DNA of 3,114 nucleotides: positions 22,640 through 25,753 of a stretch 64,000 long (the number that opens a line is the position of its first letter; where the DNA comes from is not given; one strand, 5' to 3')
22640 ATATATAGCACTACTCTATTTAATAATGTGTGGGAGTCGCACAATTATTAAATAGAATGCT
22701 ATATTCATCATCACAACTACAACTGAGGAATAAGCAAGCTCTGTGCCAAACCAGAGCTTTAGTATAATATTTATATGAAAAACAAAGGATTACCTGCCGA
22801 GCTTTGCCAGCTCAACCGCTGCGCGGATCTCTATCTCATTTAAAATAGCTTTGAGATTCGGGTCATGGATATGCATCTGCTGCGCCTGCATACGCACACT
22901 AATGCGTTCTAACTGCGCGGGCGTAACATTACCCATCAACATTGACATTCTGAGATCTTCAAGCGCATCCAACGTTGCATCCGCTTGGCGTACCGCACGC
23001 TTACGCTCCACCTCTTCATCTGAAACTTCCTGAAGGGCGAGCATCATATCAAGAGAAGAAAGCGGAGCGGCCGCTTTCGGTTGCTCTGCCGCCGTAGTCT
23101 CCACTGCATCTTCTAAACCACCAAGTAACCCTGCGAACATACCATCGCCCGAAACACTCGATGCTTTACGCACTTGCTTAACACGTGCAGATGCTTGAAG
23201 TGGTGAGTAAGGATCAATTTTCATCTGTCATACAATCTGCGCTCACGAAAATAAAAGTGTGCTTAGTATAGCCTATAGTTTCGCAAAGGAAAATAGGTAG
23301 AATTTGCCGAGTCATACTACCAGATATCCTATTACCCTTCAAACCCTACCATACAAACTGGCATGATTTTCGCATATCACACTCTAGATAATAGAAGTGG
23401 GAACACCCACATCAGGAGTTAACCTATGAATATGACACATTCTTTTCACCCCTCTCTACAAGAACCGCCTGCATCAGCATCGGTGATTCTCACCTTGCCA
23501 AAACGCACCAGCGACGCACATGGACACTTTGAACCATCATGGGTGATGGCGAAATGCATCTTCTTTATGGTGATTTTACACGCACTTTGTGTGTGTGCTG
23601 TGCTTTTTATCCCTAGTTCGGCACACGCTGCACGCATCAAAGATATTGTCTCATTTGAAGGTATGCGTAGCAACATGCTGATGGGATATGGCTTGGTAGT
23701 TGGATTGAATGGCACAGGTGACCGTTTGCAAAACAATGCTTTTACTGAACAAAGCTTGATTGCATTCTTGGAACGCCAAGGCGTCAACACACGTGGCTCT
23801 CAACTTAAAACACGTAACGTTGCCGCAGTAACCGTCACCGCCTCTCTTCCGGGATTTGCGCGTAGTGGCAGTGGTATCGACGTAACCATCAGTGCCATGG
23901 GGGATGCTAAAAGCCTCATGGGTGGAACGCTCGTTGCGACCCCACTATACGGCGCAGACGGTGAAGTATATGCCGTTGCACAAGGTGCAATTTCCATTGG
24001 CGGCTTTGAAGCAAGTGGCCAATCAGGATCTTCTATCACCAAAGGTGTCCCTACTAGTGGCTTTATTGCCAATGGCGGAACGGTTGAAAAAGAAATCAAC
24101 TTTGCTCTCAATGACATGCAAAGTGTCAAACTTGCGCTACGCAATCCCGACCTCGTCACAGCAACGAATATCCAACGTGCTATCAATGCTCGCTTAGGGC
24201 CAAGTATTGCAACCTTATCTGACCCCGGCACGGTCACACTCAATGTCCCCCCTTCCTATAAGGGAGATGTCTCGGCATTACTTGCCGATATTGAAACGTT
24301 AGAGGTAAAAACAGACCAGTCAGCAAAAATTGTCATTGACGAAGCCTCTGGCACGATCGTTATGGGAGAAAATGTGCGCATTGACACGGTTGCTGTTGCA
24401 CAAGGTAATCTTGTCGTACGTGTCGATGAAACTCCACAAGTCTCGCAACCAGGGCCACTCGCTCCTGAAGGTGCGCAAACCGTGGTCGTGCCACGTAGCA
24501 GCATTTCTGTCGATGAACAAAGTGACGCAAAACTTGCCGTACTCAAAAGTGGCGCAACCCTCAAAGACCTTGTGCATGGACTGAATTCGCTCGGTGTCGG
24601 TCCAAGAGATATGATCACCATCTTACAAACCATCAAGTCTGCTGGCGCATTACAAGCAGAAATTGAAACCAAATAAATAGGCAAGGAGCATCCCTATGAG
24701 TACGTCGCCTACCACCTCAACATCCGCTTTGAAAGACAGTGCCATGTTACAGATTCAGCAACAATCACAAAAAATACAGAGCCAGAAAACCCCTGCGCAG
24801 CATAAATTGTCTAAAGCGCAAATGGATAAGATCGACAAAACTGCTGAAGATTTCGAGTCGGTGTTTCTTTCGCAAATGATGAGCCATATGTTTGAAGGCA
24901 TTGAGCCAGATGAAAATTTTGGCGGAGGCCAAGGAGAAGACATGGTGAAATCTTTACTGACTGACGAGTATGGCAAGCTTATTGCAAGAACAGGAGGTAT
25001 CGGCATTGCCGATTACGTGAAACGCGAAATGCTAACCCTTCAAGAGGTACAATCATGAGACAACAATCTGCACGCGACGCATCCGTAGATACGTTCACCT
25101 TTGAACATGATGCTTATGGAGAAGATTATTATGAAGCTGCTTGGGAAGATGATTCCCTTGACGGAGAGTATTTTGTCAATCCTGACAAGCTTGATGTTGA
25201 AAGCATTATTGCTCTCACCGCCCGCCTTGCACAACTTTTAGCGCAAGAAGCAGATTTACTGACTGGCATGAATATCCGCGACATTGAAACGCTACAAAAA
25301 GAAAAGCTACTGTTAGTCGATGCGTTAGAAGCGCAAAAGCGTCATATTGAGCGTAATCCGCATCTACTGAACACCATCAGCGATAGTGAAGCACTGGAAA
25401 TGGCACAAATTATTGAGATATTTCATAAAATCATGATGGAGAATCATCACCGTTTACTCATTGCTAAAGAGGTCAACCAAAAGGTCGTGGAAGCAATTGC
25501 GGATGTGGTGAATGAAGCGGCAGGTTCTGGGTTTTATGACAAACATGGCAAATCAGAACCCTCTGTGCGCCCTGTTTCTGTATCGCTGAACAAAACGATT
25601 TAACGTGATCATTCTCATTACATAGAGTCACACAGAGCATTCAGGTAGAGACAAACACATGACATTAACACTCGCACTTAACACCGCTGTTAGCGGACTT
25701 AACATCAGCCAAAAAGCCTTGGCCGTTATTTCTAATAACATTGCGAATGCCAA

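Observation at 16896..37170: All surface-exposed flagellar axial proteins are enlarged together in one cluster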

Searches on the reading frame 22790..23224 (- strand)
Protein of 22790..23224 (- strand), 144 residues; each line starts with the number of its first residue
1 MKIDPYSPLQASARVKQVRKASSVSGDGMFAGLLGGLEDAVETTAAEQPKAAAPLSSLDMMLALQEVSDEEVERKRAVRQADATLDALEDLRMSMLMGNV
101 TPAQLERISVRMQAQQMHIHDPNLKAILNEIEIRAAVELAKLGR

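Call 3: search_protein_families(library=pfam, proteins=[window:22790-23224:-], max_evalue=0.01)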
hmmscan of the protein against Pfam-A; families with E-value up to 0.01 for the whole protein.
window:22790-23224:- (144 aa): 1 family
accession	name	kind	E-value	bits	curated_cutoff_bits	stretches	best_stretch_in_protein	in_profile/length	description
PF10768.14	FliX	-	1.6e-31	110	25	1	1-142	1-134/135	Class II flagellar assembly regulator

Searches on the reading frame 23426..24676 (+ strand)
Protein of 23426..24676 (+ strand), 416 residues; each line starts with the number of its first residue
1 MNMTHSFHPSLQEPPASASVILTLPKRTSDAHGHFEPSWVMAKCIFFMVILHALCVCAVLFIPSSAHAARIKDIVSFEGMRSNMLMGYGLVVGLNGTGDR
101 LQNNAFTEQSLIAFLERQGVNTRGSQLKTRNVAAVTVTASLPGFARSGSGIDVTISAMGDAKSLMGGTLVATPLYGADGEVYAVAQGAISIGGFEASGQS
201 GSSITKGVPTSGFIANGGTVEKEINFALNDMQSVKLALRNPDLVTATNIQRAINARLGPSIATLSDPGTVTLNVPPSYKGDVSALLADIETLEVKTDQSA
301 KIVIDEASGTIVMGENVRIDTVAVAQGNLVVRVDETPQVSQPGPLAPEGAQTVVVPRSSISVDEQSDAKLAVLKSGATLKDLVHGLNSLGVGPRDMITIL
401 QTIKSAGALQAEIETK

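Call 3: search_protein_families(library=pfam, proteins=[window:23426-24676:+], max_evalue=0.01)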
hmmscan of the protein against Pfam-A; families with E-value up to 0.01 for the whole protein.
window:23426-24676:+ (416 aa): 1 family
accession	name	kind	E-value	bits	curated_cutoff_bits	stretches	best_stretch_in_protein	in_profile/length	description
PF02119.21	FlgI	-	1.1e-134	449.2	25.3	1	70-414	1-342/343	Flagellar P-ring protein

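Call 11: find_related_loci(query=window:23426-24676:+, collection=genome_contigs, flank=10000)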
Query window:23426-24676:+ (416 aa) in genome_contigs; peptide patterns used: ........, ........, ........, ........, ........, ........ (x = any residue, [..] = any of these).
146 stretches matched a pattern; 105 encode a relative of the query (tblastn E <= 1e-3); the best 80 are kept; 80 distinct loci.
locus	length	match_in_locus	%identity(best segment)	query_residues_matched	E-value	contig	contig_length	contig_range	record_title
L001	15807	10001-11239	71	4-416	0e+0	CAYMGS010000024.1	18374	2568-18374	MAG TPA_asm: uncultured Rickettsiales bacterium isolate SRP141376_co5_127 genome assembly, contig: NODE_7354_length_1837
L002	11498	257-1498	71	2-416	0e+0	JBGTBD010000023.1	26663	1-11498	MAG: Rickettsiales bacterium isolate JTS-AC89 k141_381388, whole genome shotgun sequence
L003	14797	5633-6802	75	31-416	0e+0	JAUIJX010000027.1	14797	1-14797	MAG: Alphaproteobacteria bacterium isolate Co_bin.335 NODE_22538_length_14797_cov_0.964417, whole genome shotgun sequenc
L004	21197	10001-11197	73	21-416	0e+0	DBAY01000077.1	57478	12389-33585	MAG TPA_asm: Alphaproteobacteria bacterium UBA998 UBA998_contig_365, whole genome shotgun sequence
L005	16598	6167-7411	70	1-416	0e+0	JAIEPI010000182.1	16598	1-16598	MAG: Rickettsiales bacterium isolate co.spades.DASTOOL.2.5kb_001 c_000000434998, whole genome shotgun sequence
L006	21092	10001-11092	76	47-416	0e+0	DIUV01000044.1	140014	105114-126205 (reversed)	MAG TPA_asm: Alphaproteobacteria bacterium UBA6149 UBA6149_contig_14197, whole genome shotgun sequence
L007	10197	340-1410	76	60-416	0e+0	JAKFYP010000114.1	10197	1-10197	MAG: Alphaproteobacteria bacterium isolate ND5_Bin_71 ND5_0006139, whole genome shotgun sequence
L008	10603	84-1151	77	61-416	0e+0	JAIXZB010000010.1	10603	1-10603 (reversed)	MAG: Rickettsiales bacterium isolate D8_MAG_00035 pond_D8_MAG_00035_000000000013, whole genome shotgun sequence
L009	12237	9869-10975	75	49-416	0e+0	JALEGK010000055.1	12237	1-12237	MAG: Rickettsiales bacterium isolate CC_bin32 k97_147937, whole genome shotgun sequence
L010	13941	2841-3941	74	49-416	0e+0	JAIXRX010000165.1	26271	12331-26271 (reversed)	MAG: Alphaproteobacteria bacterium isolate C4_MAG_00079 pond_C4_MAG_00079_000000000203, whole genome shotgun sequence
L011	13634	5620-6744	73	43-416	0e+0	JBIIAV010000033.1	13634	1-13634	MAG: Rickettsiales bacterium isolate ME2000-06-06pf_3300042549_group1_bin80 Rohwer_bin1995_scaffold_3086_c1, whole genom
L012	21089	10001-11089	74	54-416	0e+0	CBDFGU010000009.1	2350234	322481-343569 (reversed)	MAG: Rickettsiales bacterium isolate 65efd935-89ef-4d18-82de-10c37dfece6b genome assembly, contig: chromosome_2, whole g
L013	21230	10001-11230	67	14-416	0e+0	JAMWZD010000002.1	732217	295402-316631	MAG: Rickettsiales bacterium isolate MSM10 MSM10_2, whole genome shotgun sequence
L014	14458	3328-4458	72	40-416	2e-180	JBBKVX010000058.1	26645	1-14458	MAG: Rickettsiales bacterium isolate metabat_bins.345 k119_2258031, whole genome shotgun sequence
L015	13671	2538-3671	71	39-416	5e-180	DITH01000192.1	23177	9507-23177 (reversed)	MAG TPA_asm: Alphaproteobacteria bacterium UBA6189 UBA6189_contig_260840, whole genome shotgun sequence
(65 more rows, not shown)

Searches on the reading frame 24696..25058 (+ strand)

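Call 3: search_protein_families(library=pfam, proteins=[window:24696-25058:+], max_evalue=0.01)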
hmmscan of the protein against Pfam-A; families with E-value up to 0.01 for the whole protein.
window:24696-25058:+ (120 aa): 2 families
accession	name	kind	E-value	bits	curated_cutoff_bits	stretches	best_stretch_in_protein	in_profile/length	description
PF10135.14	Rod-binding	-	2.7e-09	37.8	25.1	1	65-108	3-48/51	Rod binding protein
PF03713.19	DUF305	-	0.0025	18.3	27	1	16-70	64-115/151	Domain of unknown function (DUF305)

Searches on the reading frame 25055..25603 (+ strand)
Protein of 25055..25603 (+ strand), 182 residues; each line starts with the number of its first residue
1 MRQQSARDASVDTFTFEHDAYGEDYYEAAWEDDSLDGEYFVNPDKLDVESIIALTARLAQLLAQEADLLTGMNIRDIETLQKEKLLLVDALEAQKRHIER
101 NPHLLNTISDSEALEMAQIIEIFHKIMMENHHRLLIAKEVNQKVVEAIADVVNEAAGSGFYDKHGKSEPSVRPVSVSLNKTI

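Call 3: search_protein_families(library=pfam, proteins=[window:25055-25603:+], max_evalue=0.01)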
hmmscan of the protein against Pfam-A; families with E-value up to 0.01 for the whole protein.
window:25055-25603:+ (182 aa): 1 family
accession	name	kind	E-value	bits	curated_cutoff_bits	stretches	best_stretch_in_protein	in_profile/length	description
PF05130.17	FlgN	-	0.0037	18.1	30.5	0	52-121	14-83/147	FlgN protein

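Call 6: search_protein_families(library=ncbifam, proteins=[window:25055-25603:+], max_evalue=0.01)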
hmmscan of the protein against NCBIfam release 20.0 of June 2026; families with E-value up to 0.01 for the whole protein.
window:25055-25603:+ (182 aa): 0 families
